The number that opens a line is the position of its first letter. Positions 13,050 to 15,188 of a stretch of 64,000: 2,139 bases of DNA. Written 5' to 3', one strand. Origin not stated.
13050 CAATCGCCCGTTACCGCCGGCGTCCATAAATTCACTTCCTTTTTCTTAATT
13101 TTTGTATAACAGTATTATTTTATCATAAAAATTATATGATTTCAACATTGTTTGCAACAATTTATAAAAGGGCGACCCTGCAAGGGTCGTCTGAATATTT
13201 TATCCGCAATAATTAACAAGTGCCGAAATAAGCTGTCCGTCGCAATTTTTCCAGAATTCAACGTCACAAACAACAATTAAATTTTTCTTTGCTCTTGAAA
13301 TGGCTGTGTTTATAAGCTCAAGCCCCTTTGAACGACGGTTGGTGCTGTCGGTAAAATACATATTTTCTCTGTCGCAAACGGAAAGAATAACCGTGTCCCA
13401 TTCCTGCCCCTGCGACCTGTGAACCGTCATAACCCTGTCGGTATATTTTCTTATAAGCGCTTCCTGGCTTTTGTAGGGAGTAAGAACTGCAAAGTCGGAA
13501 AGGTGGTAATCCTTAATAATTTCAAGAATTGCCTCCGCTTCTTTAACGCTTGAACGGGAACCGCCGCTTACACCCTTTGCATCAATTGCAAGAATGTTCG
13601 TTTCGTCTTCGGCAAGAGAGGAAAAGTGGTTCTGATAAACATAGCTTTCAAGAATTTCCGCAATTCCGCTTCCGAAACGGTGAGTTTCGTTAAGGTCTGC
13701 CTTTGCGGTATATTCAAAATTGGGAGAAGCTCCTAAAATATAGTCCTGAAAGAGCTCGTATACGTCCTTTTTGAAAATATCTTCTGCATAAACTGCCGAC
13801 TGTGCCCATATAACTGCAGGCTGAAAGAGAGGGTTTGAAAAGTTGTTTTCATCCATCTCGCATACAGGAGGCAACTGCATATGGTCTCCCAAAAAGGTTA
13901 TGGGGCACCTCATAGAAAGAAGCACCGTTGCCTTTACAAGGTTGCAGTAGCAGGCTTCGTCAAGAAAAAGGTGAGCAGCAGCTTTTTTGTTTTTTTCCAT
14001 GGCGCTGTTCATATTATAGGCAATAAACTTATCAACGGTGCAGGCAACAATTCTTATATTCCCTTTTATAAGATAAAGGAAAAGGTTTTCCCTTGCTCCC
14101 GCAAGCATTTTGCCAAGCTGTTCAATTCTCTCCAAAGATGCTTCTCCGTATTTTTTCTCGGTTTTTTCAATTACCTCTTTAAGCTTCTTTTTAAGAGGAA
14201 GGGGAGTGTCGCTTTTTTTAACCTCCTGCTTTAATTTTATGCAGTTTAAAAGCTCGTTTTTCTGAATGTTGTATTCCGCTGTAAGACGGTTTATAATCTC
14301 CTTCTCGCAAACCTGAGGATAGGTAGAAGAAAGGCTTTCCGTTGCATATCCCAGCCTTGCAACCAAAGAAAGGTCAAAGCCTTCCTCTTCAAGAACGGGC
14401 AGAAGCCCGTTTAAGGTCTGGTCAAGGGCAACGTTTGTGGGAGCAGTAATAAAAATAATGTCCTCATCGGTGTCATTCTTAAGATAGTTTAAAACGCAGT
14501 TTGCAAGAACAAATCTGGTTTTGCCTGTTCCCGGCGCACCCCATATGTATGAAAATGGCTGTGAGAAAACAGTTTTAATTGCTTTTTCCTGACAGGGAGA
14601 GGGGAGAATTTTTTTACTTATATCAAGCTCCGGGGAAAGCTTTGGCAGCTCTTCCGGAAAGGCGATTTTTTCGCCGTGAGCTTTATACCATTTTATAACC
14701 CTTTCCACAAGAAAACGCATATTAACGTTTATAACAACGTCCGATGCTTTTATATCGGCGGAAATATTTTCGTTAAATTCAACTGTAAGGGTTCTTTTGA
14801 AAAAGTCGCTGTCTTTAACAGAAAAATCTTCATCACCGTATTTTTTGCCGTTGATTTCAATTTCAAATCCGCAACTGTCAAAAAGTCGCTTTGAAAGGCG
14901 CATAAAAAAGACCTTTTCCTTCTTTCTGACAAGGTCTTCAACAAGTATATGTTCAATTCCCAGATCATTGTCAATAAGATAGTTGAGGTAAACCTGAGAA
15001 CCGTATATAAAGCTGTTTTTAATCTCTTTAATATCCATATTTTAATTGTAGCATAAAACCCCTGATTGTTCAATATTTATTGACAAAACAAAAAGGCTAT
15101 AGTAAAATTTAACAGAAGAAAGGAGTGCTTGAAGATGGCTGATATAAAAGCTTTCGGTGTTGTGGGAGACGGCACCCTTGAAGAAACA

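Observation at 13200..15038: Solitary Upf1-like SF1 helicase with an unrecognised N-terminal domain: candidate single-gene nucleic-acid defence protein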

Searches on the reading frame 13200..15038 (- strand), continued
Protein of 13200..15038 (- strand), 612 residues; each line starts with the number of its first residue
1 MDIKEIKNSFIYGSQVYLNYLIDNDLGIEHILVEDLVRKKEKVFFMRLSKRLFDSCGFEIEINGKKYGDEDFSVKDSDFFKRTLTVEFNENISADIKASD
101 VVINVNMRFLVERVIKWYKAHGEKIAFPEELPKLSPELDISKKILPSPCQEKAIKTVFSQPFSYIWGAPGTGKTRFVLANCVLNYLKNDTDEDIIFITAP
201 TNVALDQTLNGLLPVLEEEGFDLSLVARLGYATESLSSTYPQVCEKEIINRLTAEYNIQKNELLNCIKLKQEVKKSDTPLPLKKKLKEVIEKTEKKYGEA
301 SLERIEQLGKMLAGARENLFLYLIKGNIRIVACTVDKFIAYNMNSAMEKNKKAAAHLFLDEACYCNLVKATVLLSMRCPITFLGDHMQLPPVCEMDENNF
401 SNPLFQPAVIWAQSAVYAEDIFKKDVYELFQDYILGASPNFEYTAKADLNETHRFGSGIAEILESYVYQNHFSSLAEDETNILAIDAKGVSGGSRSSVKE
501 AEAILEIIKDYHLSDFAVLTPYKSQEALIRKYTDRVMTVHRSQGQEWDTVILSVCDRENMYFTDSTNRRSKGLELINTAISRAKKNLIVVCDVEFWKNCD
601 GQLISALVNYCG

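Call 95: find_related_loci(query=A6, collection=metagenome_contigs, flank=8000)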
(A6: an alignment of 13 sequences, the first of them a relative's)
Query A6 (629 aa) in metagenome_contigs; peptide patterns used: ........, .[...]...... (x = any residue, [..] = any of these).
138 stretches matched a pattern; 83 encode a relative of the query (tblastn E <= 1e-3); the best 80 are kept; 80 distinct loci.
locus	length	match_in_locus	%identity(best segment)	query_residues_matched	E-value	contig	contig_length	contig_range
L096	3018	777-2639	61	1-619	0e+0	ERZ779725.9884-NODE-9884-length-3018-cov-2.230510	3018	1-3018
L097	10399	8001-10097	35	1-619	3e-121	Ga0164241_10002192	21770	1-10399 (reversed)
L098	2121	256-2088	37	1-621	3e-129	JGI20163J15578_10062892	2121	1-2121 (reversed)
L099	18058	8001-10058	35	14-619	8e-120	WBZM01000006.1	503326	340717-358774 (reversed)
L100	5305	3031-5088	35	13-619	8e-118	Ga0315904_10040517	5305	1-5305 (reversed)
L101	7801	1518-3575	35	13-619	2e-116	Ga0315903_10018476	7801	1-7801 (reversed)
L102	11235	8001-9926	35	4-621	5e-109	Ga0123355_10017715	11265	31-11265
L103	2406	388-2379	34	13-627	2e-114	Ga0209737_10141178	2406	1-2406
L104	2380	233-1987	36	13-625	4e-113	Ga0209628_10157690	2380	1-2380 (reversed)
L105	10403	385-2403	33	34-611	2e-95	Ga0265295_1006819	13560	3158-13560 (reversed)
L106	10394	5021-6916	35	14-622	9e-91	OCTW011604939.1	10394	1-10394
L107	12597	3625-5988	47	1-621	7e-88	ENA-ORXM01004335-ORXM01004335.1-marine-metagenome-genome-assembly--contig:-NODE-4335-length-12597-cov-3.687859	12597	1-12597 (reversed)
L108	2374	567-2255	35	80-622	3e-91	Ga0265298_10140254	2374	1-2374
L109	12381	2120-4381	43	32-619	2e-84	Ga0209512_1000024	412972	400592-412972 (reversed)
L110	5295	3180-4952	35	58-626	4e-82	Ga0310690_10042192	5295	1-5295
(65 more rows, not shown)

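Call 99: search_protein_families(library=padloc, alignment_id=A7, max_evalue=1e-10)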
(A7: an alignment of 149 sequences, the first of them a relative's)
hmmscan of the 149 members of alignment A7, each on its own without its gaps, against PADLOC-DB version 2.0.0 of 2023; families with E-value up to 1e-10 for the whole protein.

A. member 1, L097:5973-7916:- (647 aa): 21 families
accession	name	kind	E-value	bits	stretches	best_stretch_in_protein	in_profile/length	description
PDLC02980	AriA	-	2.7e-20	71.5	1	248-368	178-304/304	-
PDLC03878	NsnB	-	1.3e-17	62.6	1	34-370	19-284/345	-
PDLC02979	AriA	-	3.9e-17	61.1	1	32-367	19-373/373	-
PDLC02358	Old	-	5.7e-17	59.7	1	290-454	242-413/578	Old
PDLC00091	GajA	-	1.2e-14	52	1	324-457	299-429/627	AAA ATPase domain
PDLC02981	AriAB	-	1.2e-14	51.9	1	254-383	264-393/694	-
PDLC00069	GajA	-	1.4e-14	51.5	1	324-458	337-467/687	AAA ATPase domain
PDLC04608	PDC-M38A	-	2.3e-14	51.9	0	286-383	235-339/367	-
PDLC04607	PDC-M38A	-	6.3e-13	45.9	0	295-379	595-683/715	-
PDLC00082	GajA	-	2.3e-12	44.1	1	324-472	375-519/694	AAA ATPase domain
PDLC02336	AbiLi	-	2.4e-12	45.1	0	288-373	213-299/340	AbiLi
PDLC00065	GajA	-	4.2e-12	43.6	1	324-457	336-474/670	AAA ATPase domain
PDLC04611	PDC-M38A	-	5.9e-12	43.8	0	280-364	242-327/383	-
PDLC02335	AbiLi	-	2.1e-11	41.5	1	34-373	74-243/326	AbiLi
PDLC00083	GajA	-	2.9e-11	40.5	1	324-462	296-441/639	AAA ATPase domain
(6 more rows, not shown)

B. families by the number of members that match (of 149 scanned): 98 families (the first 25 are shown)
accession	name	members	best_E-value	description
PDLC03598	REase_MTase_IIG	3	0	Type IIG restriction enzyme-methyltransferase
PDLC03599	REase_MTase_IIG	3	5.1e-97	Type IIG restriction enzyme-methyltransferase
PDLC03627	REase_MTase_IIG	3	1.8e-81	Type IIG restriction enzyme-methyltransferase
PDLC02643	DrmMI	3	3.2e-34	DrmMI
PDLC02646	DrmMI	3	1.1e-16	DrmMI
PDLC03920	MkoA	2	4.9e-57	-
PDLC03924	MkoC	2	3.3e-33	-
PDLC03921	MkoA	2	8.1e-30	-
PDLC04134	mad2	2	2.7e-19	mads_2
PDLC02926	HTH_VI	2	4e-15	-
PDLC05009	PDC-S37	1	4.4e-302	-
PDLC02194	Hhe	1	1.5e-153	-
PDLC00801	Cyclase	1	5.4e-119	oligonucleotide-cyclase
PDLC00794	Cyclase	1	8.7e-82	oligonucleotide-cyclase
PDLC00702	Effector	1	1.2e-66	2TM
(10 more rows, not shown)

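Call 100: search_protein_families(library=pfam, alignment_id=A7, max_evalue=0.00001)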
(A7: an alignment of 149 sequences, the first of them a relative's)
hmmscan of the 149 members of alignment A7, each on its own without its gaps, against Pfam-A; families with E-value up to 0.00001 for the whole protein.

A. member 1, L097:5973-7916:- (647 aa): 2 families
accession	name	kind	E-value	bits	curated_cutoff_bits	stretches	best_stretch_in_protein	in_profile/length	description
PF13304.12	AAA_21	-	1.8e-19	71.4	27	1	267-368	220-304/304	AAA domain, putative AbiEii toxin, Type IV TA system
PF13175.12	AAA_15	-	5.4e-15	56.3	32.1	1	35-366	22-373/374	AAA ATPase domain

B. families by the number of members that match (of 149 scanned): 123 families (the first 25 are shown)
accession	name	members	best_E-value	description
PF01381.28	HTH_3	5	1.9e-16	Helix-turn-helix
PF13560.12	HTH_31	5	3.2e-13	Helix-turn-helix domain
PF12844.13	HTH_19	5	9.9e-13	Helix-turn-helix domain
PF20473.4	MmeI_Mtase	3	3.7e-88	MmeI, DNA-methyltransferase domain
PF20466.3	MmeI_TRD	3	1.2e-76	MmeI, target recognition domain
PF13086.12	AAA_11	3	1.4e-25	AAA domain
PF20467.3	MmeI_C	3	1.5e-25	MmeI, C-terminal domain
PF00589.27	Phage_integrase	3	1.7e-19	Phage integrase family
PF13245.12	AAA_19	3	4.3e-09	AAA domain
PF14659.12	Phage_int_SAM_3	3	9.6e-09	Phage integrase, N-terminal SAM-like domain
PF13604.12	AAA_30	3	1.8e-08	AAA domain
PF13561.12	adh_short_C2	2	8.4e-57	Enoyl-(Acyl carrier protein) reductase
PF01663.27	Phosphodiest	2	3.3e-51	Type I phosphodiesterase / nucleotide pyrophosphatase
PF00106.31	adh_short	2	5.8e-46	short chain dehydrogenase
PF05173.19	DapB_C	2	1.4e-37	Dihydrodipicolinate reductase, C-terminus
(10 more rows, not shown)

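Call 103: find_related_loci(query=A2, collection=viral_contigs, flank=6000)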
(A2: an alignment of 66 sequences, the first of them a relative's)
Query A2 (612 aa) in viral_contigs; peptide patterns used: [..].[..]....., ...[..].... (x = any residue, [..] = any of these).
136 stretches matched a pattern; 15 encode a relative of the query (tblastn E <= 1e-3); 14 distinct loci.
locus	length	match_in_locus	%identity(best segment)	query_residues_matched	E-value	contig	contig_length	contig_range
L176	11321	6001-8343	44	5-608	7e-72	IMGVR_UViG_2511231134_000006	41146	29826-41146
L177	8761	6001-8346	44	1-609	4e-71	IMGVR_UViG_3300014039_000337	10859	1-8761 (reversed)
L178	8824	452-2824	40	7-608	1e-59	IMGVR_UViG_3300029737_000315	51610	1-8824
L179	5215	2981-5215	40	5-572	4e-56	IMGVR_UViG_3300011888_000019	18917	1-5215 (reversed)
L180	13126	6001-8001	39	94-609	1e-53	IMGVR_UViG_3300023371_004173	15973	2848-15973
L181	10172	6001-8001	39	94-609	1e-53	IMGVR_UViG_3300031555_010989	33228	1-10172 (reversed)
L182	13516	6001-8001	39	94-609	1e-53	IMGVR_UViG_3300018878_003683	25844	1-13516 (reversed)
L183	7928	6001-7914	31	1-463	6e-34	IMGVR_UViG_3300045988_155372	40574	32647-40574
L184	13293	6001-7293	22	141-597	4e-10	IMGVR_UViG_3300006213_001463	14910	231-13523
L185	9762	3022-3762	26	370-595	1e-8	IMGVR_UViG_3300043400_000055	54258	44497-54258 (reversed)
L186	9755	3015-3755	26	370-595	1e-8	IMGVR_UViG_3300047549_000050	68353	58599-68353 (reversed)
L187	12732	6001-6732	24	379-607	8e-8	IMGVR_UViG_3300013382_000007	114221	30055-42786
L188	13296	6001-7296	23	27-590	2e-6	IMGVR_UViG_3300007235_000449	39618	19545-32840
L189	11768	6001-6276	28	380-472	1e-4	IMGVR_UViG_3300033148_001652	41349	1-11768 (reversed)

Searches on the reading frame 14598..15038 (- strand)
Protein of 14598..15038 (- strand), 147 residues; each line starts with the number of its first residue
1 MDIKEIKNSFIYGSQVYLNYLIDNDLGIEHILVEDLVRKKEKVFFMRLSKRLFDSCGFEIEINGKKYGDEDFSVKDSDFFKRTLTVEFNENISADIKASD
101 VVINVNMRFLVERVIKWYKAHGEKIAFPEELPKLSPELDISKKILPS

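Call 59: predict_structure(alignment_id=A3)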
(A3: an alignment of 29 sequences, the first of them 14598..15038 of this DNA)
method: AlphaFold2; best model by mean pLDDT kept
length: 147 residues; sequences in the alignment: 29
mean_pLDDT: 89.0   pTM: 0.69
mean pLDDT of the five models: 89.0, 87.9, 88.0, 87.5, 86.2
residues with pLDDT >= 90: 103; 70-90: 29; 50-70: 15; < 50: 0
segments of 3 or more residues with pLDDT < 50: none
pLDDT, mean of each block of 10 residues (from residue 1): 89 96 93 95 96 85 95 94 96 91 93 94 85 67 58
secondary structure, 60 per line:
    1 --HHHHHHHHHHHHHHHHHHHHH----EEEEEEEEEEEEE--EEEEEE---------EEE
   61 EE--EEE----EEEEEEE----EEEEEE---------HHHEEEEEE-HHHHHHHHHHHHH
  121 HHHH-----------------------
elements in order: H3-23 E28-40 E43-48 E58-62 E65-67 E72-78 E83-88 E101-106 H108-124

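Call 61: search_protein_representatives(alignment_id=A3)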
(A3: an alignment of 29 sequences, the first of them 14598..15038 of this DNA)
Query: 29 sequences, 150 profile positions. Proteins with E-value up to 0.001 (for the whole library): 469; up to 1e-10: 340; up to 1e-30: 83. The best 150 are listed.
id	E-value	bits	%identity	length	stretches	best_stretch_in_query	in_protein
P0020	3.7e-44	166.4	-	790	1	1-149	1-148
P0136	6.0e-44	165.7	-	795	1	1-139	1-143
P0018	5.9e-43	162.5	-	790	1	1-149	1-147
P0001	4.0e-42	159.8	-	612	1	1-150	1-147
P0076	2.2e-41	157.4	-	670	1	1-139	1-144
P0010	2.6e-41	157.2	-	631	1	1-146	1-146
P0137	4.3e-41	156.5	-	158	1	3-147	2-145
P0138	1.2e-40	155.0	-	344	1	1-145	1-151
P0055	2.5e-40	154.0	-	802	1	6-150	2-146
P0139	3.3e-40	153.6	-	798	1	1-140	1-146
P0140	4.7e-40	153.1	-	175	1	1-144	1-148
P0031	9.2e-40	152.1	-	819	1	6-150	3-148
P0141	4.1e-39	150.0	-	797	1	1-141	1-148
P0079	5.6e-39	149.6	-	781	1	1-146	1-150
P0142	1.6e-38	148.2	-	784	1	1-147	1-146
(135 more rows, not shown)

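Call 64: fold_search(model_id=the predicted structure, library=pdb)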
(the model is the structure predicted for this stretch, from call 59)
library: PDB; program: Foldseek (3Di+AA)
matches with E <= 10: 1577; with E <= 0.001: 0
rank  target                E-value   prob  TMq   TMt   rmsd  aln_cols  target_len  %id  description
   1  9io5_J                1.7e-02  0.98  0.33  0.10   4.3        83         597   18  Cryo-EM structure of G1-ATPase dimer from Mycoplasma mobile gliding machinery (released 2025-03-12)
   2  8es4_F                2.0e-02  0.89  0.29  0.29  12.5       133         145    8  Focused reconstruction of HRP29 tail (released 2023-10-18)
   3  9c14                  2.2e-02  0.75  0.25  0.34   9.3        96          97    9  Structure of the CopC-like domain of YcnJ (released 2025-08-06)
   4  2gk6_A                3.1e-02  0.84  0.36  0.13   6.5       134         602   15  Structural and Functional insights into the human Upf1 helicase core (released 2007-01-09)
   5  5tr9_A                3.5e-02  0.92  0.35  0.23   4.4        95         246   10  Crystal Structure of a ferredoxin NADP+ reductase from Neisseria gonorrhoeae with bound FAD (released 2016-11-09)
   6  4b3g_A                3.7e-02  0.66  0.31  0.11  10.3       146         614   11  crystal structure of Ighmbp2 helicase in complex with RNA (released 2012-09-26)
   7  5eaw_A                3.7e-02  0.51  0.26  0.05  12.2       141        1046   12  Crystal structure of Dna2 nuclease-helicase (released 2015-11-18)
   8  6r0w_F                5.3e-02  0.99  0.37  0.13   3.4        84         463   12  Thermus thermophilus V/A-type ATPase/synthase, rotational state 2 (released 2019-08-28)
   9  4f7d_A                5.3e-02  0.92  0.36  0.24   4.2        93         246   12  Crystal structure of ferredoxin-NADP reductase from burkholderia thailandensis E264 (released 2012-05-30)
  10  9beh_A                5.3e-02  0.92  0.33  0.11   4.4        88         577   12  Structure of GH110A in complex with galactose-6-sulfate (released 2025-08-27)
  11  4rsv                  5.7e-02  0.80  0.26  0.38   4.8        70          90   14  Human Obscurin Ig58 Domain (released 2016-02-24)
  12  8e5t_f                6.0e-02  0.97  0.37  0.54   3.8        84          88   10  Yeast co-transcriptional Noc1-Noc2 RNP assembly checkpoint intermediate (released 2023-04-12)
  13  7md2_D                7.2e-02  0.97  0.36  0.13   3.4        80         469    6  The F1 region of ammocidin-bound Saccharomyces cerevisiae ATP synthase (released 2021-08-11)
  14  9bev_A                7.7e-02  0.89  0.33  0.11   4.4        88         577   12  Structure of GH110A in complex with a lambda-carrageenan oligosaccharide (released 2025-08-27)
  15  2hld_O                8.2e-02  0.95  0.35  0.12   5.0        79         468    6  Crystal structure of yeast mitochondrial F1-ATPase (released 2006-11-28)
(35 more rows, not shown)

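Call 92: search_solved_structures(query=A3, max_evalue=10, show_alignments=0)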
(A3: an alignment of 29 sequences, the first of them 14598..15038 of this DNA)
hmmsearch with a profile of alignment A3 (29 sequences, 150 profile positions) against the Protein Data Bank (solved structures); distinct sequences matched with E-value up to 10: 2.
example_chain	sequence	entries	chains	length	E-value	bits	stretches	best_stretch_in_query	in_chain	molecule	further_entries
4onx_A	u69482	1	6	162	0.25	14.4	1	40-111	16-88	Sensor histidine kinase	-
6nkl_C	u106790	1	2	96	1.1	12.3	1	91-133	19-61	Antitoxin VapB1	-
